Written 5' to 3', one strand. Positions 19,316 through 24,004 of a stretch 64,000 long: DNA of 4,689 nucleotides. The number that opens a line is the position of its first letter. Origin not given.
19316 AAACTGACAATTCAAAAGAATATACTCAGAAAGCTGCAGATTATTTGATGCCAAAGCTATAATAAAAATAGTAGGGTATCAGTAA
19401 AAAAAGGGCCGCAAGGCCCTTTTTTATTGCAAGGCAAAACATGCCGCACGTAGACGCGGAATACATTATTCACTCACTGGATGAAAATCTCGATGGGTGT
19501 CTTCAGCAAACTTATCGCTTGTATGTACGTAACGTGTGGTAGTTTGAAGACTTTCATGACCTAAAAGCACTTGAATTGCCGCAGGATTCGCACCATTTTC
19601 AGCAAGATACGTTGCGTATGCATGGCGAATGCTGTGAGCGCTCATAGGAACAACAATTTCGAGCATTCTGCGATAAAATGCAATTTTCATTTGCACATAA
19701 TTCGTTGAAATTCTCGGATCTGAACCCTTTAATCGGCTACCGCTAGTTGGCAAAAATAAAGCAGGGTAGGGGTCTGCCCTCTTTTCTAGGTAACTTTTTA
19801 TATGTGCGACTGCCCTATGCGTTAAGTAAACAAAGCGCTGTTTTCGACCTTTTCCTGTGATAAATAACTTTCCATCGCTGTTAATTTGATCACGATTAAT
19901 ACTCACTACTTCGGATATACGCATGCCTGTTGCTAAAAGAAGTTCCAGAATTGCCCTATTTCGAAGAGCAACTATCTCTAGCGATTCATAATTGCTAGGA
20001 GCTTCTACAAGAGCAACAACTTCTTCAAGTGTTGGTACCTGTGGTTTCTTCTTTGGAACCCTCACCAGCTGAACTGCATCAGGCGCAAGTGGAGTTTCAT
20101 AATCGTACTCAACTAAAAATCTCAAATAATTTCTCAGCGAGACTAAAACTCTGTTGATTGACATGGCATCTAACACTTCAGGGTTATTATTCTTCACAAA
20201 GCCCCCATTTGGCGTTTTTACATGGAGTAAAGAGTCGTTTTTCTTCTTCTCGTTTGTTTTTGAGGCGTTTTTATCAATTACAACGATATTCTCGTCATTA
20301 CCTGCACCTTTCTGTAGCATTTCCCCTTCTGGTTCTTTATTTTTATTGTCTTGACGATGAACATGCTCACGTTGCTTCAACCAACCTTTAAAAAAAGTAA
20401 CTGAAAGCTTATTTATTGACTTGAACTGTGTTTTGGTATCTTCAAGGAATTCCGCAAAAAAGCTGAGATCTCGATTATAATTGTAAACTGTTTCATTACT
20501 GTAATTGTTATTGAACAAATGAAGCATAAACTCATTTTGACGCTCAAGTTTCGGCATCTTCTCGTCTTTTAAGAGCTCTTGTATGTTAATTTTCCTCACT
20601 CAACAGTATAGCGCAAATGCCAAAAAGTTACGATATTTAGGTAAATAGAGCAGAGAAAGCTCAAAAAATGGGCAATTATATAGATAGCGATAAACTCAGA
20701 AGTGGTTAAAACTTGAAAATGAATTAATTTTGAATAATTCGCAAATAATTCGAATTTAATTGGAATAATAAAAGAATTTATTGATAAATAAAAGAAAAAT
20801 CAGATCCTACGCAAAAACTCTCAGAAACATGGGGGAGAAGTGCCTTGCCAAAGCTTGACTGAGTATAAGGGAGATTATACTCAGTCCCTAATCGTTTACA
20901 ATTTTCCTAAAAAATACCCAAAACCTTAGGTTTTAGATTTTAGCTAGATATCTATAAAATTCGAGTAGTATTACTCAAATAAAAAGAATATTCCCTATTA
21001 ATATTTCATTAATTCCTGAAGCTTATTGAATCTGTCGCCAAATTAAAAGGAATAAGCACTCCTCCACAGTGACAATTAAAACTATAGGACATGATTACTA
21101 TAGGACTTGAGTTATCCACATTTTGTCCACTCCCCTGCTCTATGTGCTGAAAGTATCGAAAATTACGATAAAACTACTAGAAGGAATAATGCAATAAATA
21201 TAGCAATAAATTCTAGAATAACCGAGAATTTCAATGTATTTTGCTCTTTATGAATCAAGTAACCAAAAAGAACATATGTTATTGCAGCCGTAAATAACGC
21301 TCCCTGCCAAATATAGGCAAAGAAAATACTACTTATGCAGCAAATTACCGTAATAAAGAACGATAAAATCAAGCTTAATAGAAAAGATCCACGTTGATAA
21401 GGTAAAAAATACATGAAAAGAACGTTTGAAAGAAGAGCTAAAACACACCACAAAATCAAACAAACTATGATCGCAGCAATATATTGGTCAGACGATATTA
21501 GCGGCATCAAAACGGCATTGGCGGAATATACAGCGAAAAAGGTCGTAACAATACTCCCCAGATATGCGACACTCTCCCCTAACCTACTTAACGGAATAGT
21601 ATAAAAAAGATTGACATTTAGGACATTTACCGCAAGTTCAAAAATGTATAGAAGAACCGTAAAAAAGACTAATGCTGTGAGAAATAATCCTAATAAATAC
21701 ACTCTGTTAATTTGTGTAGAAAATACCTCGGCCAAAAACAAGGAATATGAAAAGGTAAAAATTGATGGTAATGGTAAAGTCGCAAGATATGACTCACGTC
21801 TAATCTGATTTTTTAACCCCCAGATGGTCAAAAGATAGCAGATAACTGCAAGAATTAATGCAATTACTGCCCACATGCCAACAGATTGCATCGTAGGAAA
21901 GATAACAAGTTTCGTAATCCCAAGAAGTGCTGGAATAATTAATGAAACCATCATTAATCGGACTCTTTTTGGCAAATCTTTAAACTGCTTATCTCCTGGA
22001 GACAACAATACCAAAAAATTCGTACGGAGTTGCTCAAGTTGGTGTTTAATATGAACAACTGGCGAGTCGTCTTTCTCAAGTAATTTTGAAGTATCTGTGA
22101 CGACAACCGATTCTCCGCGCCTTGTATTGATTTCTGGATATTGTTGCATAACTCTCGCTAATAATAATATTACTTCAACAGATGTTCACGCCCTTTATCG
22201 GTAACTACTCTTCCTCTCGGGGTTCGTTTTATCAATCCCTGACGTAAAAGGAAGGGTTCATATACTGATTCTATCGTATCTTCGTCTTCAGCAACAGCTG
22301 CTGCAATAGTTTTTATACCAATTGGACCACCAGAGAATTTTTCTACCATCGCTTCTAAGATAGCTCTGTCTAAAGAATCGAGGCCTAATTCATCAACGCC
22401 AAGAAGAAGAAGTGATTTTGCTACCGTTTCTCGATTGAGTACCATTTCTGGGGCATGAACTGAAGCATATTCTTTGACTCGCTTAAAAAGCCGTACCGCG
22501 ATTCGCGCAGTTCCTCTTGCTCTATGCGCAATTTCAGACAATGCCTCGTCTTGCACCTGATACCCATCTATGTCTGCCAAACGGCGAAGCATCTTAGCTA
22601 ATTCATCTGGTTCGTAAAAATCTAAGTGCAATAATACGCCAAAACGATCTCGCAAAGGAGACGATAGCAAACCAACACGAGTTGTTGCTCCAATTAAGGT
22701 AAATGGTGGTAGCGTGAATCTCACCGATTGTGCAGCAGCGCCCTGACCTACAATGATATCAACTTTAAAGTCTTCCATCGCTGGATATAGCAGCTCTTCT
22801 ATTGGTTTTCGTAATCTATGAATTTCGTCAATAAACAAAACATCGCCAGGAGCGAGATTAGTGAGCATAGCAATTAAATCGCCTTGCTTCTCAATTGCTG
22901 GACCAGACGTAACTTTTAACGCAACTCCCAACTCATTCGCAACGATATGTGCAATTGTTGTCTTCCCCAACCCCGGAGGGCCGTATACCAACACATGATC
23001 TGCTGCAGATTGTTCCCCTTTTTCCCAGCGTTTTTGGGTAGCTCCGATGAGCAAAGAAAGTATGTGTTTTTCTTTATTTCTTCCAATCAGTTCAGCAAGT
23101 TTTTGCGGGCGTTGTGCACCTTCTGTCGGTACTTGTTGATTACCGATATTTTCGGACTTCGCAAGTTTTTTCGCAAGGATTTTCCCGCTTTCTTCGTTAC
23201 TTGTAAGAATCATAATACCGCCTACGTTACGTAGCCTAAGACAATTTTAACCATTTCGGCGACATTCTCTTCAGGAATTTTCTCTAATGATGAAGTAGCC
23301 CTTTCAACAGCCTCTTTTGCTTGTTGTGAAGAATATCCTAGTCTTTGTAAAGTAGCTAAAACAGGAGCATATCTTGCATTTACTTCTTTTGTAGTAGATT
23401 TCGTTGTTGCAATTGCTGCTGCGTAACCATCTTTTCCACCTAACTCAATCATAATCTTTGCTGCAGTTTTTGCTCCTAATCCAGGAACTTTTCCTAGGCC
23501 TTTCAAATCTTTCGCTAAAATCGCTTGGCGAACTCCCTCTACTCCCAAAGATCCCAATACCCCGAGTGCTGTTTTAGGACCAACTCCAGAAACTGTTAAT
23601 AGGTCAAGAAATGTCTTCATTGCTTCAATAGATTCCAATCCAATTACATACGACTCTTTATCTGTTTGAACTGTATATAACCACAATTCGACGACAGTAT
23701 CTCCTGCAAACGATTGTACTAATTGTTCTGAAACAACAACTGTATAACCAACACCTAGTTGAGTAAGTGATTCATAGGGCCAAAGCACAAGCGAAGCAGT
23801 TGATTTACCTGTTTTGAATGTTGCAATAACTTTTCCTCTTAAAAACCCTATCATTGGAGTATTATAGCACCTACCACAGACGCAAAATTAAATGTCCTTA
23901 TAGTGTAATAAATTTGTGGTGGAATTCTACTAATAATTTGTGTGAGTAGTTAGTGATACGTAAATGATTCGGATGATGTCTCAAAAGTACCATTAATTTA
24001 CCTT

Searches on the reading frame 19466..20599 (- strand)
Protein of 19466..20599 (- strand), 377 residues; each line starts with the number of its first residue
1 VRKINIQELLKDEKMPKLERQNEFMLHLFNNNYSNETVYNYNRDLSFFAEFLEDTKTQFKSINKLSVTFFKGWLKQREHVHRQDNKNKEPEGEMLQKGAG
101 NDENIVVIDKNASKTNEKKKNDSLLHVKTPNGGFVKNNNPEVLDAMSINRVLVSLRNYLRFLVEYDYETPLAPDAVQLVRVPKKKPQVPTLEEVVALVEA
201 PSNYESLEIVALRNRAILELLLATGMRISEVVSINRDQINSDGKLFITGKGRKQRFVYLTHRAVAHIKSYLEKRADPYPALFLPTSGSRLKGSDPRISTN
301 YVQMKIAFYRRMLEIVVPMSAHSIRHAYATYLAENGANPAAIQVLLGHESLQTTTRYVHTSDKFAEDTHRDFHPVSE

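Call 21: search_protein_families(library=pfam, proteins=[window:19466-20599:-], max_evalue=0.001)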
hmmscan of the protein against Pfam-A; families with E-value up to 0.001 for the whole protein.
window:19466-20599:- (377 aa): 2 families
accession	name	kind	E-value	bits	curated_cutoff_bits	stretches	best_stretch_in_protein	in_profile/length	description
PF00589.27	Phage_integrase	-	1.1e-31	110.4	27.1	1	192-362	6-170/172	Phage integrase family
PF02899.23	Phage_int_SAM_1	-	2.9e-09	37.5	22.3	1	23-76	3-57/83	Phage integrase, N-terminal SAM-like domain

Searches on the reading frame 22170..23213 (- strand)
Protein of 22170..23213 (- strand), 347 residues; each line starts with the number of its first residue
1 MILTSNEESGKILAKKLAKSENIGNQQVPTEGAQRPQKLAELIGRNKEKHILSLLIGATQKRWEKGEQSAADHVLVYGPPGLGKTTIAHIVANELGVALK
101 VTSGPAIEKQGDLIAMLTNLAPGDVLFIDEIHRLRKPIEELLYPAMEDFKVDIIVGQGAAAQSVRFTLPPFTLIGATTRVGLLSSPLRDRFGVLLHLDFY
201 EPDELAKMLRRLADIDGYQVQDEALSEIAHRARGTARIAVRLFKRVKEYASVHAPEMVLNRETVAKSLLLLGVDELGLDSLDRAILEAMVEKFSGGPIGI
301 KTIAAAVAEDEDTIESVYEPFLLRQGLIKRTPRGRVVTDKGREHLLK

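Call 21: search_protein_families(library=pfam, proteins=[window:22170-23213:-], max_evalue=0.001)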
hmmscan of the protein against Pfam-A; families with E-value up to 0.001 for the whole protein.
window:22170-23213:- (347 aa): 11 families
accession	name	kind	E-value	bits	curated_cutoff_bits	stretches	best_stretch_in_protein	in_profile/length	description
PF05496.18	RuvB_N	-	4.9e-70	234.8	27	1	35-197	2-159/159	Holliday junction DNA helicase RuvB P-loop domain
PF05491.19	RuvB_C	-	9.8e-27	93.2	24.7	1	275-345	1-71/72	RuvB C-terminal winged helix domain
PF00004.35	AAA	-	5e-21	76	21.2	1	74-197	1-129/131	ATPase family associated with various cellular activities (AAA)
PF17864.7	AAA_lid_4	-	1.2e-17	63.9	27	1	200-274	1-74/74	RuvB AAA lid domain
PF07728.20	AAA_5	-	1.2e-07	32.3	22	1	73-191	1-139/139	AAA domain (dynein-related subfamily)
PF13191.12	AAA_16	-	7.1e-05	23.8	32.6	0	68-96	21-49/167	AAA ATPase domain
PF01078.27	Mg_chelatase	-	7.8e-05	22.6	20.3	0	72-92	23-43/207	Magnesium chelatase, subunit ChlI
PF13401.12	AAA_22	-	9e-05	23.2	27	0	70-95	4-29/130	AAA domain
PF05673.19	DUF815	-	0.00016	21.4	23.8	0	36-129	24-114/249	Protein of unknown function (DUF815)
PF00493.29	MCM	-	0.00027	20.5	23.3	0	49-110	34-95/224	MCM P-loop domain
PF13238.12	AAA_18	-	0.00047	21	29.4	0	74-161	1-84/128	AAA domain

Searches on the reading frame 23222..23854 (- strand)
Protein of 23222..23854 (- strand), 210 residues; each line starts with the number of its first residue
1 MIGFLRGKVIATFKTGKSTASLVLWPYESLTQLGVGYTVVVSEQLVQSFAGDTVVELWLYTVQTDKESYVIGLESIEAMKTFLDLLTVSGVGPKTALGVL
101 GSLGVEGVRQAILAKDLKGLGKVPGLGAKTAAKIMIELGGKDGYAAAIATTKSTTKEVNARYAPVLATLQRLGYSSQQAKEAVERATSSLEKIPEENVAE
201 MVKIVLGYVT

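Call 21: search_protein_families(library=pfam, proteins=[window:23222-23854:-], max_evalue=0.001)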
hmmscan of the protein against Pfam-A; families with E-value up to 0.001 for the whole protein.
window:23222-23854:- (210 aa): 4 families
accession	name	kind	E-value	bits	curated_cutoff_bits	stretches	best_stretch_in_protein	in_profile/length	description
PF14520.12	HHH_5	-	1.5e-12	48.2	27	1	82-138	1-55/57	Helix-hairpin-helix domain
PF00633.29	HHH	-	5.3e-08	32.8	24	0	111-135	4-28/30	Helix-hairpin-helix motif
PF07499.19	RuvA_C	-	0.00023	22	24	1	165-203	6-40/47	RuvA, C-terminal domain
PF01367.25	5_3_exonuc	-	0.00051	20.9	40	0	122-156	22-58/97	5'-3' exonuclease, C-terminal SAM fold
